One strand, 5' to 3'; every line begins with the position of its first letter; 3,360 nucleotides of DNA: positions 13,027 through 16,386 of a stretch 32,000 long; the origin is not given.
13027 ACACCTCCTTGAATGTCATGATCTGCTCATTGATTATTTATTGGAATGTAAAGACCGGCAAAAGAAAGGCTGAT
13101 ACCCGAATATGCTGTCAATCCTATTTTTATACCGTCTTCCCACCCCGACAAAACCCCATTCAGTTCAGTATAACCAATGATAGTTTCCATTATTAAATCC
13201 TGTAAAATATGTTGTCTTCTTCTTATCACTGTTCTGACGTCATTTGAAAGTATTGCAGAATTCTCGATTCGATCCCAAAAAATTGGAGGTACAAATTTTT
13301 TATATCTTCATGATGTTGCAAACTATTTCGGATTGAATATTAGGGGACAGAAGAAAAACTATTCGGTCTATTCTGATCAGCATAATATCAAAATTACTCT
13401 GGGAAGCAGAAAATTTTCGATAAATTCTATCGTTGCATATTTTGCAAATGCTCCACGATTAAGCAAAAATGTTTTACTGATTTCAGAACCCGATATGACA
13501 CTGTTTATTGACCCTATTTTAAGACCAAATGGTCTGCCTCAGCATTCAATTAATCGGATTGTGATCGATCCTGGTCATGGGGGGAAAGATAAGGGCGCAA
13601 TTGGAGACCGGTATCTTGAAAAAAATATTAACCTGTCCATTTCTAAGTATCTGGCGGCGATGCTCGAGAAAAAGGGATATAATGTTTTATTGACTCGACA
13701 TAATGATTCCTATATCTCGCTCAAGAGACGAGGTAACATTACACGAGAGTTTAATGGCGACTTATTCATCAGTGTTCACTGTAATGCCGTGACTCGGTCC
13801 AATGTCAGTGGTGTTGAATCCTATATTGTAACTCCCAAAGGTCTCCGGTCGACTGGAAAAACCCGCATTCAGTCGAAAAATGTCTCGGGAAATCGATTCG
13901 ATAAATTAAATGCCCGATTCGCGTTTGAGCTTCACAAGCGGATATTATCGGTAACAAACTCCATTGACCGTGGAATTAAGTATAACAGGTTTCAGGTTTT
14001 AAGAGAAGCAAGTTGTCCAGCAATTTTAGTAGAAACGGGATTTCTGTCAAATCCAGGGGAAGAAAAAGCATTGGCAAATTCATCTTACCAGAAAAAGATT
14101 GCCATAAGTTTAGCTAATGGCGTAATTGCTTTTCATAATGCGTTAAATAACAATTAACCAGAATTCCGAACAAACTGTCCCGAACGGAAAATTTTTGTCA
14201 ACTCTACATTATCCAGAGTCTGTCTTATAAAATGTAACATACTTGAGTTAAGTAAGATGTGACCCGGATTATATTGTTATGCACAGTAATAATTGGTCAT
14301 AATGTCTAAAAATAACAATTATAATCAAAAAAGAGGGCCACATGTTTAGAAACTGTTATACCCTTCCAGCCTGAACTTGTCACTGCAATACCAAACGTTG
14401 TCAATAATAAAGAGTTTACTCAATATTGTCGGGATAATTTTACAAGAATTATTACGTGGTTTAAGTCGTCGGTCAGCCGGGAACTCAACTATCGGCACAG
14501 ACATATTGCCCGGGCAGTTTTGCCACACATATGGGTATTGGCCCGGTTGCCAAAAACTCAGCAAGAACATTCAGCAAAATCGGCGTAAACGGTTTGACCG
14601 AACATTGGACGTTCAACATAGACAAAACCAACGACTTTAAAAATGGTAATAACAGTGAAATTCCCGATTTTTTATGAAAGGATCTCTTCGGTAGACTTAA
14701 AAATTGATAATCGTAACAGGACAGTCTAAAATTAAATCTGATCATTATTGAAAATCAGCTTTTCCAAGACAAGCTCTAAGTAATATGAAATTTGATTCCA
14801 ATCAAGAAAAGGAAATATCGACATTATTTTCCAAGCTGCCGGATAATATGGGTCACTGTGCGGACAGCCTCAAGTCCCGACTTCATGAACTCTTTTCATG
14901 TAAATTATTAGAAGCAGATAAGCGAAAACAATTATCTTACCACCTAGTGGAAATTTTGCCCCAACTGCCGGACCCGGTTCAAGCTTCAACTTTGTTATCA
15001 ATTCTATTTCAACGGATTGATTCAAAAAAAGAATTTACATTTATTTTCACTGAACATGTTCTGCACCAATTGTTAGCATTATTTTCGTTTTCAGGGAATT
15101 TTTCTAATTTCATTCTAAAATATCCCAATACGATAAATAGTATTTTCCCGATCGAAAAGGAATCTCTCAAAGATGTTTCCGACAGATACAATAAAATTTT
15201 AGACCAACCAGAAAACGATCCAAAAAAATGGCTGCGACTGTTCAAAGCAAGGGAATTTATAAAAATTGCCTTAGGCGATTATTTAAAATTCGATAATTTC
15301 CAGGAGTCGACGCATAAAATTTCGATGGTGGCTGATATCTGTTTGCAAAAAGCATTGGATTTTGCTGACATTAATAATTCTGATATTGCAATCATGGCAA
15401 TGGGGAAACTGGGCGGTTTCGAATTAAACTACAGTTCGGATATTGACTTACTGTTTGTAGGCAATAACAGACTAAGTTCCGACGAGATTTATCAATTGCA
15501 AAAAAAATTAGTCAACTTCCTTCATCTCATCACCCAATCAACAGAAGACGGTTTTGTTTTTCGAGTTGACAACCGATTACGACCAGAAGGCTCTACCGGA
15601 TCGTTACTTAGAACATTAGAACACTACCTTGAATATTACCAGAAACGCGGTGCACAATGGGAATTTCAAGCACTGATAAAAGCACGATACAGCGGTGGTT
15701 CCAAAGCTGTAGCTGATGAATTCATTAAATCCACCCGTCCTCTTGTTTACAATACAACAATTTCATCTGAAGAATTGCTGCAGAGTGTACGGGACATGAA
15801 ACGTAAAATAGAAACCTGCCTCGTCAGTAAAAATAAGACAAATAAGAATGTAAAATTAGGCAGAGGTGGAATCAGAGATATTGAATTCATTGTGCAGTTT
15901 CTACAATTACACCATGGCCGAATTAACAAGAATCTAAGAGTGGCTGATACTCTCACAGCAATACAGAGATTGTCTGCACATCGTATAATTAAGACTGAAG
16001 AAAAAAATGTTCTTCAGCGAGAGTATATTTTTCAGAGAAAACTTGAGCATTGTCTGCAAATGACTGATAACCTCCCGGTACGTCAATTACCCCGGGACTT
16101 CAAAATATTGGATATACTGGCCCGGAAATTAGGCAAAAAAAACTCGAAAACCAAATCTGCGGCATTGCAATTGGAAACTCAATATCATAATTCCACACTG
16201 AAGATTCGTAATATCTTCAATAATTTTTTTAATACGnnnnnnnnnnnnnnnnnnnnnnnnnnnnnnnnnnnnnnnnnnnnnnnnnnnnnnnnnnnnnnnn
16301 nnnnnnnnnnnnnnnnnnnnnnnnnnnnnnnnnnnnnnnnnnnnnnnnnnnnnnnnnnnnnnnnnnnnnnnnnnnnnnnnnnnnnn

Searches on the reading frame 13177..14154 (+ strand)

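Call 11: search_protein_families(library=ncbifam, proteins=[window:13177-14154:+], max_evalue=0.00001)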
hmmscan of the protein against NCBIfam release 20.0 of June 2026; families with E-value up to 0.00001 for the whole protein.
window:13177-14154:+ (326 aa): 6 families
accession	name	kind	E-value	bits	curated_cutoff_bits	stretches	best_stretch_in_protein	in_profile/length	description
TIGR02883.1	spore_cwlD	equivalog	8.6e-37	127.1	221.55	1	128-319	3-189/189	N-acetylmuramoyl-L-alanine amidase CwlD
NF007652.1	PRK10319.1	equivalog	1.2e-32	113.3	400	2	127-226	59-160/291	N-acetylmuramoyl-L-alanine amidase AmiA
NF038267.1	amidase_AmiC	exception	6.4e-30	104.1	700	2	128-228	189-291/407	N-acetylmuramoyl-L-alanine amidase AmiC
NF007751.0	PRK10431.1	equivalog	3.4e-25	88.5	532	2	128-218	194-286/445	N-acetylmuramoyl-L-alanine amidase AmiB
NF038140.1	amidase_Rv3717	exception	1.5e-09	37.7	335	0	107-206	24-127/233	Rv3717 family N-acetylmuramoyl-L-alanine amidase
NF050040.1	horm_taper_TftA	equivalog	9e-06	24.6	500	0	126-324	2-188/450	hormogonium tapered terminus morphoprotein TftA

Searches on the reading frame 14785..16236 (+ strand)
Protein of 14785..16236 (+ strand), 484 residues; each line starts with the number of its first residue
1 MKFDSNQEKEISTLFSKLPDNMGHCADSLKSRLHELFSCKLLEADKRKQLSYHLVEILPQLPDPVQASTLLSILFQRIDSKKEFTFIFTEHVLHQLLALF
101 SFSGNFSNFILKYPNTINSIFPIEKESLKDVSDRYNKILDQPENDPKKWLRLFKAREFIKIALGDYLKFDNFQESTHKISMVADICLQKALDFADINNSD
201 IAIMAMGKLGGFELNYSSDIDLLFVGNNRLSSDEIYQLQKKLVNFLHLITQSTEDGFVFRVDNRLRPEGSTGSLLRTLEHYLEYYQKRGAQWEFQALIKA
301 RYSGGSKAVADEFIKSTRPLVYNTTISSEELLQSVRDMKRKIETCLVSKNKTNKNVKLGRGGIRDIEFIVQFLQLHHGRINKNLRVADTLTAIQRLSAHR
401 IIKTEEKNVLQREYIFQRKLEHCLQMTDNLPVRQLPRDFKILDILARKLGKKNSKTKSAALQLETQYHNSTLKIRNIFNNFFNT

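Call 52: search_protein_families(library=ncbifam, proteins=[window:14785-16236:+], max_evalue=0.00001)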
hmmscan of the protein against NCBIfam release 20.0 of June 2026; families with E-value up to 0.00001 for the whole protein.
window:14785-16236:+ (484 aa): 6 families
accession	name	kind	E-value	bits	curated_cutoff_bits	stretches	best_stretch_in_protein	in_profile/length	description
NF010707.0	PRK14109.1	equivalog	2.8e-83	280.6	625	1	38-482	31-499/1010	bifunctional [glutamine synthetase] adenylyltransferase/[glutamine synthetase]-adenylyl-L-tyrosine phosphorylase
NF008292.0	PRK11072.1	equivalog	1.2e-68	232.1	487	1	86-481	23-436/946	bifunctional [glutamate--ammonia ligase]-adenylyl-L-tyrosine phosphorylase/[glutamate--ammonia-ligase] adenylyltransferase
NF010706.0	PRK14108.1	equivalog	3.7e-61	207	724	1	56-462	17-454/986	bifunctional [glutamine synthetase] adenylyltransferase/[glutamine synthetase]-adenylyl-L-tyrosine phosphorylase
TIGR01693.1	UTase_glnD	equivalog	4.8e-08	31.7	519.4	0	176-242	18-84/850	[protein-PII] uridylyltransferase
NF001366.0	PRK00275.1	equivalog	1.6e-07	29.7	1299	1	180-477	57-319/895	[protein-PII] uridylyltransferase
NF002837.0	PRK03059.1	equivalog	5.8e-06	24.7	1010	0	165-476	28-300/857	[protein-PII] uridylyltransferase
